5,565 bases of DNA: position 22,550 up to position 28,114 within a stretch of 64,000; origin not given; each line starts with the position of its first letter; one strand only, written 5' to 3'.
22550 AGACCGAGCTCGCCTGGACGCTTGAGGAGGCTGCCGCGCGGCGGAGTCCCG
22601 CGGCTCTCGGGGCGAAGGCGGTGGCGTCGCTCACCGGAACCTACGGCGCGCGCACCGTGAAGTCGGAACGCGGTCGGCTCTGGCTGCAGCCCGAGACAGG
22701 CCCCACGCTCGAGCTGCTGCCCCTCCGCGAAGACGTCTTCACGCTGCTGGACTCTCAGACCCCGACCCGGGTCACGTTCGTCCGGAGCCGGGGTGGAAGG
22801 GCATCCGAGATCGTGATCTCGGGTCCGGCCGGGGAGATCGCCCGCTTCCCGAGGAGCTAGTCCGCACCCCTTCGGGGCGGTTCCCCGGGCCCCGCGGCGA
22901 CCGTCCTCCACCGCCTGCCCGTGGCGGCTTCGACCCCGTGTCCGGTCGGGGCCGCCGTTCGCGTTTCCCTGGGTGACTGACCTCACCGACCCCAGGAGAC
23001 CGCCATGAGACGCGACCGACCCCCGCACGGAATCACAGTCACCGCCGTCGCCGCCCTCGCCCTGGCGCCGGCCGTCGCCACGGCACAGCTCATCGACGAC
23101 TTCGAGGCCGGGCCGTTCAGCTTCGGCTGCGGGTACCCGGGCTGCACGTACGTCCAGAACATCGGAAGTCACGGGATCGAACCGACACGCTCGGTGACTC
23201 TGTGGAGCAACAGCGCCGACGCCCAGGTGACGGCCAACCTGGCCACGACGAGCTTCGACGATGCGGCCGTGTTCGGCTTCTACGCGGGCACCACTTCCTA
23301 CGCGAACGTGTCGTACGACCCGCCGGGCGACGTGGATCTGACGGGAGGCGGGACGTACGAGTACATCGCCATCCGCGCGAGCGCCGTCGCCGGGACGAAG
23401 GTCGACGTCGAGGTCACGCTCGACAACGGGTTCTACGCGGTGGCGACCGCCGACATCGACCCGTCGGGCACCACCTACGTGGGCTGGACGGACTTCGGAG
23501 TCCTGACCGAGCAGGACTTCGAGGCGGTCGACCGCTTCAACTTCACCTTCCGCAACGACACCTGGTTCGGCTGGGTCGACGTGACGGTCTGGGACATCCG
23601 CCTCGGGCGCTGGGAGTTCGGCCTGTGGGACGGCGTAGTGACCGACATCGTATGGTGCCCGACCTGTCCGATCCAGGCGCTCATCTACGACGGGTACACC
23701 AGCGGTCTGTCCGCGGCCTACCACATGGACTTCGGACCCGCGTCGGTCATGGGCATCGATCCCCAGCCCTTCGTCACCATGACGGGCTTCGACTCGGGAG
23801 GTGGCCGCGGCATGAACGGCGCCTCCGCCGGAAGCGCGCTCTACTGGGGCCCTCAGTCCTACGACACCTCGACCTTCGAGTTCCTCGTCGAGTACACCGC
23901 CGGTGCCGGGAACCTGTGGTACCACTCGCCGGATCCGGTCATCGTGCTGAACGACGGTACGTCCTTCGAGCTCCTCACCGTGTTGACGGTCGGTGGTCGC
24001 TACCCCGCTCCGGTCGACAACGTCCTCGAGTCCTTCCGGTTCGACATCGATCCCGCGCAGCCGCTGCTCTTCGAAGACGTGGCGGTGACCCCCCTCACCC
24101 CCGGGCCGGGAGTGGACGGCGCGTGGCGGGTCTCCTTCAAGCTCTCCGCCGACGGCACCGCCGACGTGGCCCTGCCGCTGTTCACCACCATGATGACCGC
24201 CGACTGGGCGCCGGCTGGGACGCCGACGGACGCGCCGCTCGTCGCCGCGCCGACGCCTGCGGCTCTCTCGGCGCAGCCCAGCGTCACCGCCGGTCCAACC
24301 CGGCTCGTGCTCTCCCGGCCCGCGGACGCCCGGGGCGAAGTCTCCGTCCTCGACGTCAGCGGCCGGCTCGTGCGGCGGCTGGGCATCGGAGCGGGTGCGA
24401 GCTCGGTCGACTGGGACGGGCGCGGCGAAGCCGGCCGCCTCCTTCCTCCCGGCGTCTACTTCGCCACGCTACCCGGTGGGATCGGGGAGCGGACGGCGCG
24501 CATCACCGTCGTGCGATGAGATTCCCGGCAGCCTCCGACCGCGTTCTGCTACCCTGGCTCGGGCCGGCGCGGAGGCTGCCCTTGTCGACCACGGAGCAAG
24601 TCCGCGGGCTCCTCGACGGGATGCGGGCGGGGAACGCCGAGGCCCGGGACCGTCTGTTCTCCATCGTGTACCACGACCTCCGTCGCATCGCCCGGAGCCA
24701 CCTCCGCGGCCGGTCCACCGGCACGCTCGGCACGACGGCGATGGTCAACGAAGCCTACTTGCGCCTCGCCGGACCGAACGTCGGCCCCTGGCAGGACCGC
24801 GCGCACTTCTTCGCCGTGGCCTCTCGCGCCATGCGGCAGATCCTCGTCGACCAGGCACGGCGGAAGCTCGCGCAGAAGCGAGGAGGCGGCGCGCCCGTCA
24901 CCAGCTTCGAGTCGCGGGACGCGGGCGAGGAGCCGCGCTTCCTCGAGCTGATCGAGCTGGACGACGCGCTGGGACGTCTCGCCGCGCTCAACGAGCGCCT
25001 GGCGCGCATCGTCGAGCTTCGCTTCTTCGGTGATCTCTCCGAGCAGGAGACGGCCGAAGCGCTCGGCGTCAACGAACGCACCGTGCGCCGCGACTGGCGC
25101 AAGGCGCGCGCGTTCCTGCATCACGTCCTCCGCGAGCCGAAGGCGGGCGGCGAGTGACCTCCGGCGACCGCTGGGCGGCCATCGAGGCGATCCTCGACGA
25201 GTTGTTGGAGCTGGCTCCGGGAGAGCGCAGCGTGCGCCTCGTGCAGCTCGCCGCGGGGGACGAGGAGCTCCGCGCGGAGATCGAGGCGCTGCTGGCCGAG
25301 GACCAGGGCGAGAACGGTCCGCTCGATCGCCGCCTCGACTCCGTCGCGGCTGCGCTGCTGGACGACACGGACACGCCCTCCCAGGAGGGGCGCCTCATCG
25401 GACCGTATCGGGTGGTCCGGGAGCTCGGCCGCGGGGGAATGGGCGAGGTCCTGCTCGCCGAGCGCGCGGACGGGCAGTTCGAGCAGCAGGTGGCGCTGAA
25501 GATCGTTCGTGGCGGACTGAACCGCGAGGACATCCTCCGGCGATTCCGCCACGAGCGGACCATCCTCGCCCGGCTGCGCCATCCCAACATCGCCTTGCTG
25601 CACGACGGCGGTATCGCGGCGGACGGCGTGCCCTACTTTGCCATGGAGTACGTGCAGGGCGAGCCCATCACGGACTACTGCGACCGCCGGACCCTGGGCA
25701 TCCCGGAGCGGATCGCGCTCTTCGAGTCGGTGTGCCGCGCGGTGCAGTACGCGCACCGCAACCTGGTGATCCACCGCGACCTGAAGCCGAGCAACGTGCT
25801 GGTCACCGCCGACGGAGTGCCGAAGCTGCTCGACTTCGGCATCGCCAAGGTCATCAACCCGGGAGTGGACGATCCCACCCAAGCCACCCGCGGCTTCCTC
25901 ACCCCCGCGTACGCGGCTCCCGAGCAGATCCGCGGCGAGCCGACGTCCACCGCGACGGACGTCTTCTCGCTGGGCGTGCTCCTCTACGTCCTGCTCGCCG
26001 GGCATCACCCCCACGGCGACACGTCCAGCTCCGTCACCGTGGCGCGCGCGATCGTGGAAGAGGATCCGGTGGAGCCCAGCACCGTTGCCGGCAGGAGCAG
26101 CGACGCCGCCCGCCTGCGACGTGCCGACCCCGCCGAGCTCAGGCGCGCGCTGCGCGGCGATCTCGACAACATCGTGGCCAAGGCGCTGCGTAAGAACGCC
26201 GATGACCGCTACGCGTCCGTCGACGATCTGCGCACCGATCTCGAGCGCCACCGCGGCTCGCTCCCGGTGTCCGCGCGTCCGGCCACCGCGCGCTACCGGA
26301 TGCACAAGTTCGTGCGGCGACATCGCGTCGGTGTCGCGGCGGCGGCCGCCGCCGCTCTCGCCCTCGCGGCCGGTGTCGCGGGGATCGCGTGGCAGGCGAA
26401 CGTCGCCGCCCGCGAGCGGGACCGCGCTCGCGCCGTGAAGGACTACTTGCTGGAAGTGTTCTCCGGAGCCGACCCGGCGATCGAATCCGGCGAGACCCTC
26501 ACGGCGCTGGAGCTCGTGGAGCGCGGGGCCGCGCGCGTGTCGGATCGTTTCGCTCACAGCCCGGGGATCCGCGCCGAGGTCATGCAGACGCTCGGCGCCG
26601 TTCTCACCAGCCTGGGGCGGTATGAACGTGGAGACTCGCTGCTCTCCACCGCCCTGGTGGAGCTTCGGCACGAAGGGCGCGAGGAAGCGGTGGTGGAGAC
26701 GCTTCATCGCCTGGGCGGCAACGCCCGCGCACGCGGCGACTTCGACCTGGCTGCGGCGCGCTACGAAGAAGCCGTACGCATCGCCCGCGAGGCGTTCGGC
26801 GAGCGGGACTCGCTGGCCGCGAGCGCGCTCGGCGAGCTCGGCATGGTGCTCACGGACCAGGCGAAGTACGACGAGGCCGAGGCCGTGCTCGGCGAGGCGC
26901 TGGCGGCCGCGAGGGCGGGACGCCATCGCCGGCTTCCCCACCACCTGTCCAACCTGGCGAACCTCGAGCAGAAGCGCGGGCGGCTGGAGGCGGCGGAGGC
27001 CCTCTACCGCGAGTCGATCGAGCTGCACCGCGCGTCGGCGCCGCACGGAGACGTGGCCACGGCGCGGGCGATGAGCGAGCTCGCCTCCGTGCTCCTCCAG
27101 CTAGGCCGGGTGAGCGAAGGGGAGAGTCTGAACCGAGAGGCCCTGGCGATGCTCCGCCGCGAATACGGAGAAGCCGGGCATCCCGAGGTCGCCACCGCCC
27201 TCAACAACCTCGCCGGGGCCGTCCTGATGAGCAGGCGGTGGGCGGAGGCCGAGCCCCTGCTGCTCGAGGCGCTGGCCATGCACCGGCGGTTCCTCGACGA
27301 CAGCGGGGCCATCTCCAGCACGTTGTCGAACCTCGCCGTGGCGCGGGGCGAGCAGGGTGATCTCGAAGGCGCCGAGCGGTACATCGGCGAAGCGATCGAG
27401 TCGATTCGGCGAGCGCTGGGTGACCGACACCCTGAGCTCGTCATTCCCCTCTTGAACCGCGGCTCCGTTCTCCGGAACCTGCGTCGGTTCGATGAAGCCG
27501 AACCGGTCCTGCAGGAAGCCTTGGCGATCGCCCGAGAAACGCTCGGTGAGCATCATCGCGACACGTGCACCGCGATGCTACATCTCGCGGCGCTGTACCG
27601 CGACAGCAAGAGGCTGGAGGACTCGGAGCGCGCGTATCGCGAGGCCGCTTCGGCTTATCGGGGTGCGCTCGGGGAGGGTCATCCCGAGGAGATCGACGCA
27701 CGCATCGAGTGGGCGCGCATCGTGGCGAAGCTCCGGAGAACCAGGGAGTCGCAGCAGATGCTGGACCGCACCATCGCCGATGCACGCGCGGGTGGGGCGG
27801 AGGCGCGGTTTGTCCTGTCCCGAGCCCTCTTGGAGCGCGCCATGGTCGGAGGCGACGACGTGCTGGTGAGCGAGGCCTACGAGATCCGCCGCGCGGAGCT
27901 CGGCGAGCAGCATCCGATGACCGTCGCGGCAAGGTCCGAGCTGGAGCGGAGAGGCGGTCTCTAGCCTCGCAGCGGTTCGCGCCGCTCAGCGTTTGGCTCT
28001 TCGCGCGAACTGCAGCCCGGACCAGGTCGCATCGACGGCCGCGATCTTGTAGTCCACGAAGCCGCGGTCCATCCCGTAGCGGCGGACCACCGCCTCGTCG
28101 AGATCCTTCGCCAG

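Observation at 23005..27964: Secreted FlgD-Ig protein, ECF sigma factor and TM/TPR Ser-Thr kinase are translationally coupled (ATGA overlaps at both junctions)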

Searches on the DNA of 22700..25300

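Call 100: search_rna_families(source=window, start=22700, end=25300, threshold=evalue, max_evalue=1)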
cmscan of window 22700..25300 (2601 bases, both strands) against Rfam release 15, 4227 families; matches with E-value up to 1: 0.
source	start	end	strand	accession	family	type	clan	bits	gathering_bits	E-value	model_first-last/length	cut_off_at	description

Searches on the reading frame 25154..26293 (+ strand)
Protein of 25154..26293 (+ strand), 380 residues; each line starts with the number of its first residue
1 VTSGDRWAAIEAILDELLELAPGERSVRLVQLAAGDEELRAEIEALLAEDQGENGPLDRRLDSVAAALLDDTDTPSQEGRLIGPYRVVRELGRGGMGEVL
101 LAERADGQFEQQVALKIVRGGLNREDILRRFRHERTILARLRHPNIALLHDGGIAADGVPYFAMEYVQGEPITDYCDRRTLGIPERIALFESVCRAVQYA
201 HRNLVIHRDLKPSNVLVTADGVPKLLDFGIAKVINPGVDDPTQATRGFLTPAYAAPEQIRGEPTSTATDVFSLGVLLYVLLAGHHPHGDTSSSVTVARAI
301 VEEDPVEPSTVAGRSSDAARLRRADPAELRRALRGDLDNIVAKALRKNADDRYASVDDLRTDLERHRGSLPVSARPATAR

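Call 98: search_solved_structures(query=window:25154-26293:+, max_evalue=1e-45, show_alignments=1)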
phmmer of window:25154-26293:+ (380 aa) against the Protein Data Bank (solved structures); distinct sequences matched with E-value up to 1e-45: 1.
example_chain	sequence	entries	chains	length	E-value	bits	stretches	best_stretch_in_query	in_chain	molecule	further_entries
9eed_A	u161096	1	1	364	6.9e-52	180.1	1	5-365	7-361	Kinase domain protein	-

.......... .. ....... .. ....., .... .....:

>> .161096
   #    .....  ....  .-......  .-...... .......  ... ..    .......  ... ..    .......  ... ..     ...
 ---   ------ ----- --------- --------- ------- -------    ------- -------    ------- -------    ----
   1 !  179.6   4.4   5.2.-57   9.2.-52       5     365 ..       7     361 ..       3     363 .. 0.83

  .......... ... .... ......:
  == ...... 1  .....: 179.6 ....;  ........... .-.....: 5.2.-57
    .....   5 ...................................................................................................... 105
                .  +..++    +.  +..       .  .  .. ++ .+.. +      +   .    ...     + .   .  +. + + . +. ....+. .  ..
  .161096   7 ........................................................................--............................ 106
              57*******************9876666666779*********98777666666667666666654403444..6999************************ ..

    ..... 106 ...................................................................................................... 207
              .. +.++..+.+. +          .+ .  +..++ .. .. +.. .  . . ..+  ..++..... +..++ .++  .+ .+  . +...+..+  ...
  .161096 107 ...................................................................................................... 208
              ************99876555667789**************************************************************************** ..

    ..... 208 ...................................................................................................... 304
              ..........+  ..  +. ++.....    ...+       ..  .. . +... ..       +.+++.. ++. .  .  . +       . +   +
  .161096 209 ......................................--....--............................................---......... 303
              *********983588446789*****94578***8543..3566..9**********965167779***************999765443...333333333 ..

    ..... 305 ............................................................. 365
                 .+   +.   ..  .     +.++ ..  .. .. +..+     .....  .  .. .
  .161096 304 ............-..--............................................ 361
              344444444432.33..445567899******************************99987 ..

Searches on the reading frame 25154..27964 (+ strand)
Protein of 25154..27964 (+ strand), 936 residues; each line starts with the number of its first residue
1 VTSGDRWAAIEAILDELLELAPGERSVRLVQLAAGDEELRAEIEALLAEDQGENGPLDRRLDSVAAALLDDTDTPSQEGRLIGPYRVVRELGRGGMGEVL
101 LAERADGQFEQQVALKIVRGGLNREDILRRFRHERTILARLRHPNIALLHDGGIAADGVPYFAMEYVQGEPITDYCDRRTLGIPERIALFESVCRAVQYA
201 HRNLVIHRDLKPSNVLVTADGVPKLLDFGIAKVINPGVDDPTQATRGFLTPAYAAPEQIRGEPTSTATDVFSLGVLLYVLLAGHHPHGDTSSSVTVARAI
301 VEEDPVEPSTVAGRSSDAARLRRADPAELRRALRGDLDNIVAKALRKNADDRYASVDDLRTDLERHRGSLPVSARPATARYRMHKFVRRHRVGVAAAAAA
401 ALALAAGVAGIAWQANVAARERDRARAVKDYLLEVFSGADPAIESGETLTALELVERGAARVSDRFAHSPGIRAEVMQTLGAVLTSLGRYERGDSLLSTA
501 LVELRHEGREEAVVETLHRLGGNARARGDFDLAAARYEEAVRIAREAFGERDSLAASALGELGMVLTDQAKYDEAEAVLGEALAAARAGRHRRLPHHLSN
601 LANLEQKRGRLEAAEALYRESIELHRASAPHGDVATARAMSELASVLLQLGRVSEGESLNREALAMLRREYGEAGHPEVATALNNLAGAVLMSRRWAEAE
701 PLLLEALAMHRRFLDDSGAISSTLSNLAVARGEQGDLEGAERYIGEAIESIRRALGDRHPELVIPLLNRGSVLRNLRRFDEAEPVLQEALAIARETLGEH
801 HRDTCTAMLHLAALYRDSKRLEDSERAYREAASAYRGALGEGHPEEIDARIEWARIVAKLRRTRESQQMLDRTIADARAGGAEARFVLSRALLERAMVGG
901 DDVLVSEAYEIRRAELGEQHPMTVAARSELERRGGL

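Call 3: search_protein_families(library=pfam, proteins=[window:25154-27964:+], max_evalue=0.01)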
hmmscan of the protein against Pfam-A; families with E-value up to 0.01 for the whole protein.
window:25154-27964:+ (936 aa): 16 families
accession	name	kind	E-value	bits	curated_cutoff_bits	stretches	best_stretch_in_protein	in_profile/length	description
PF13424.12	TPR_12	-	2.2e-64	214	30.1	8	766-836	6-76/77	Tetratricopeptide repeat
PF13374.12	TPR_10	-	1.1e-53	178.2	27.5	8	722-761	3-42/42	Tetratricopeptide repeat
PF00069.31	Pkinase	-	3.8e-43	148.2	31.7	1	85-302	1-212/263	Protein kinase domain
PF07714.23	PK_Tyr_Ser-Thr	-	4.8e-30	105.1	23.1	1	87-297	3-215/258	Protein tyrosine and serine/threonine kinase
PF24885.1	TPR_NPHP3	-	2.5e-24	86.4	100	3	472-585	98-212/239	Nephrocystin-3 TPR domain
PF07719.23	TPR_2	-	4.5e-18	64.2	27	0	766-794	4-32/34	Tetratricopeptide repeat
PF17874.7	TPR_MalT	-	6.9e-18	65.5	45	2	644-837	8-193/336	MalT-like TPR region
PF00515.34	TPR_1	-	1.2e-16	60.1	27.8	0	598-625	4-31/34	Tetratricopeptide repeat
PF13181.12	TPR_8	-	1.6e-14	53.2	25.7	0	767-795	5-33/34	Tetratricopeptide repeat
PF13176.12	TPR_7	-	3e-08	33.5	27.9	0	770-795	6-31/36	Tetratricopeptide repeat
PF14559.12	TPR_19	-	1.1e-06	29.3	25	0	825-878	4-56/68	Tetratricopeptide repeat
PF13432.12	TPR_16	-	1.4e-05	25.9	32.7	1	601-665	3-59/65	Tetratricopeptide repeat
PF03109.22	ABC1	-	1.5e-05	24.7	22.9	1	163-235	146-218/244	ABC1 atypical kinase-like domain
PF13431.12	TPR_17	-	0.00077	20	24.4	0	556-577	13-34/34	Tetratricopeptide repeat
PF25058.1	ARM_TT21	-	0.0012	19.2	27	0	769-838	13-90/155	Tetratricopeptide repeat protein 21 ARM repeat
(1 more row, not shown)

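Call 4: search_protein_families(library=ncbifam, proteins=[window:25154-27964:+], max_evalue=0.01)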
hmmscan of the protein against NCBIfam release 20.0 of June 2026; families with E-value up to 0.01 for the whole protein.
window:25154-27964:+ (936 aa): 24 families
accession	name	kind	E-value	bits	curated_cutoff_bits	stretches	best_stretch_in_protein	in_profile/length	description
NF033483.0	PknB_PASTA_kin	equivalog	5.6e-66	223.7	450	1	82-377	6-279/563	Stk1 family PASTA domain-containing Ser/Thr kinase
NF040586.1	FxSxx_TPR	equivalog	2.9e-48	165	300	2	600-929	390-729/830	FxSxx-COOH system tetratricopeptide repeat protein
NF047741.1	antiphage_MADS6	equivalog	2.7e-41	141.8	460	2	178-369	293-463/612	methylation-associated defense system protein kinase MAD6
NF052427.1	StpK7MSMEG_1200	equivalog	6.9e-35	120.6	900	1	80-428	4-331/601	serine/threonine protein kinase StpK7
NF009651.0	PRK13184.1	equivalog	1.5e-34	119.2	839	1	82-366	1-290/932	serine/threonine-protein kinase PknD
TIGR03903.1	TOMM_kin_cyc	equivalog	5.7e-34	117.2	705.75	1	110-294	3-197/1267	TOMM system kinase/cyclase fusion protein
NF053615.1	SerThrKinAfsKStmc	equivalog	6.1e-27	94.6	1300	1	77-297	7-223/809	protein serine/threonine kinase AfsK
NF038150.1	lanthi_synth_IV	equivalog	5.8e-25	87.8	650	1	76-411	182-516/851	class IV lanthionine synthetase LanL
NF033442.0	BREX_PglW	equivalog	1.9e-19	69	990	2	179-290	307-431/1391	BREX system serine/threonine kinase PglW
NF053520.1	HK_Porph_FimS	equivalog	3.5e-15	55.3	600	2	498-666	68-233/618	sensor histidine kinase FimS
NF038151.1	lanthi_synth_III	equivalog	1.8e-13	49.8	575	1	123-589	262-702/833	class III lanthionine synthetase LanKC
NF041717.1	HaaA_phane_TPR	equivalog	3.1e-09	35.5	1125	2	549-879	546-864/882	cyclophane-containing RiPP biosynthesis TPR protein HaaT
NF058632.1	SerThrKinPrkT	equivalog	7.8e-09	35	280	1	85-220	23-153/322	serine/threonine protein kinase PrkT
NF011463.0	PRK14879.1-4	equivalog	8.2e-09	35.2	188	1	133-233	67-162/237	Kae1-associated kinase Bud32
NF043056.1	T4SS_LegK1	equivalog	1.2e-08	34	550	1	179-278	183-281/516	Dot/Icm T4SS effector kinase LegK1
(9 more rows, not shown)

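Call 44: search_solved_structures(query=window:25154-27964:+, max_evalue=1e-20)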
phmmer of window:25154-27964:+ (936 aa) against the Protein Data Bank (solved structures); distinct sequences matched with E-value up to 1e-20: 125 (the best 60 are shown).
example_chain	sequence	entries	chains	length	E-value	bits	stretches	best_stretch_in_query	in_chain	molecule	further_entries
9eed_A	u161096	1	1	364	4.5e-51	177.4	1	5-365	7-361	Kinase domain protein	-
1mru_A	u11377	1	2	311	8.7e-44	153.3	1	81-377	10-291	Probable serine/threonine-protein kinase pknB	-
3f69_A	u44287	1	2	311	1.7e-43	152.3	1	81-377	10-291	Serine/threonine-protein kinase pknB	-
3ori_A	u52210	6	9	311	1.8e-43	152.2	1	81-377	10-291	Serine/threonine protein kinase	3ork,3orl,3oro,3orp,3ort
3f61_A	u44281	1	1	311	5.9e-43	150.5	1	81-377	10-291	Serine/threonine-protein kinase pknB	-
5u94_A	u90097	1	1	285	6.1e-43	150.5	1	81-367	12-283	Serine/threonine-protein kinase PknB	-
3orm_A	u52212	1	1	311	8.3e-43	150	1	81-377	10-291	Serine/threonine protein kinase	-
6b2p_A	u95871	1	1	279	9.6e-43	149.8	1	81-365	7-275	Serine/threonine-protein kinase PknB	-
1o6y_A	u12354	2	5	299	1.2e-42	149.5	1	81-365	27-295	SERINE/THREONINE-PROTEIN KINASE PKNB | Probable serine/threonine-protein kinase pknB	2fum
6i2p_A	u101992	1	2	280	2.2e-42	148.6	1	81-365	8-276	Serine/threonine-protein kinase PknB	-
9ruk_A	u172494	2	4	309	6.4e-38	133.9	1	82-363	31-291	Serine/threonine-protein kinase StkP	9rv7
9ruj_A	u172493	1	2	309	1e-37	133.2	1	82-363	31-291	Serine/threonine-protein kinase StkP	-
9ru3_A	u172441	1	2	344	1e-37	133.2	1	82-363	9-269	Serine/threonine-protein kinase StkP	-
9tmq_A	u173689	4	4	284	7.7e-36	127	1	80-305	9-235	Serine/threonine-protein kinase PknA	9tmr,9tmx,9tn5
4ow8_A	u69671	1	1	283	8.5e-36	126.9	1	80-305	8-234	Serine/threonine-protein kinase PknA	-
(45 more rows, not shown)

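Call 101: search_protein_families(library=padloc, proteins=[window:25154-27964:+], max_evalue=0.001)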
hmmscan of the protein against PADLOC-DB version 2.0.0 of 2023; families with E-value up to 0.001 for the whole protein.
window:25154-27964:+ (936 aa): 34 families (the best 25 are shown)
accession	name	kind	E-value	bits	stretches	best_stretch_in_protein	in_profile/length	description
PDLC04042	PD-T4-6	-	2.6e-66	222.2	1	80-372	6-278/292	-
PDLC04061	PD-T4-6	-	2.6e-62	210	1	81-398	14-319/510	-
PDLC04053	PD-T4-6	-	3.6e-61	205.3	1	78-392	4-295/311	-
PDLC04138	mad6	-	1.2e-59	200.9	1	75-365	43-312/659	mads_6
PDLC04060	PD-T4-6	-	5.1e-59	198.5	1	80-366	5-269/486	-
PDLC04052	PD-T4-6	-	1.6e-56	190.5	1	79-381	5-291/496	-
PDLC04047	PD-T4-6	-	7e-55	184.4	2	80-297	7-222/327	-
PDLC04040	PD-T4-6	-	8.2e-55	184.6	1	91-383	2-283/547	-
PDLC04043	PD-T4-6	-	3.3e-54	182.6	1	71-423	3-336/452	-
PDLC04041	PD-T4-6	-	1.5e-53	180.6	1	78-489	23-406/443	-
PDLC04054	PD-T4-6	-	1.6e-52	177.1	1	77-379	4-286/347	-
PDLC04039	PD-T4-6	-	4.5e-51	172.3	1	75-383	6-309/458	-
PDLC04057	PD-T4-6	-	6.2e-50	168.5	1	83-365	8-269/443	-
PDLC04048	PD-T4-6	-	1.5e-48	163.9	1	83-364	10-270/354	-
PDLC04064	PD-T4-6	-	2.6e-41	139.8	1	71-366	8-280/369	-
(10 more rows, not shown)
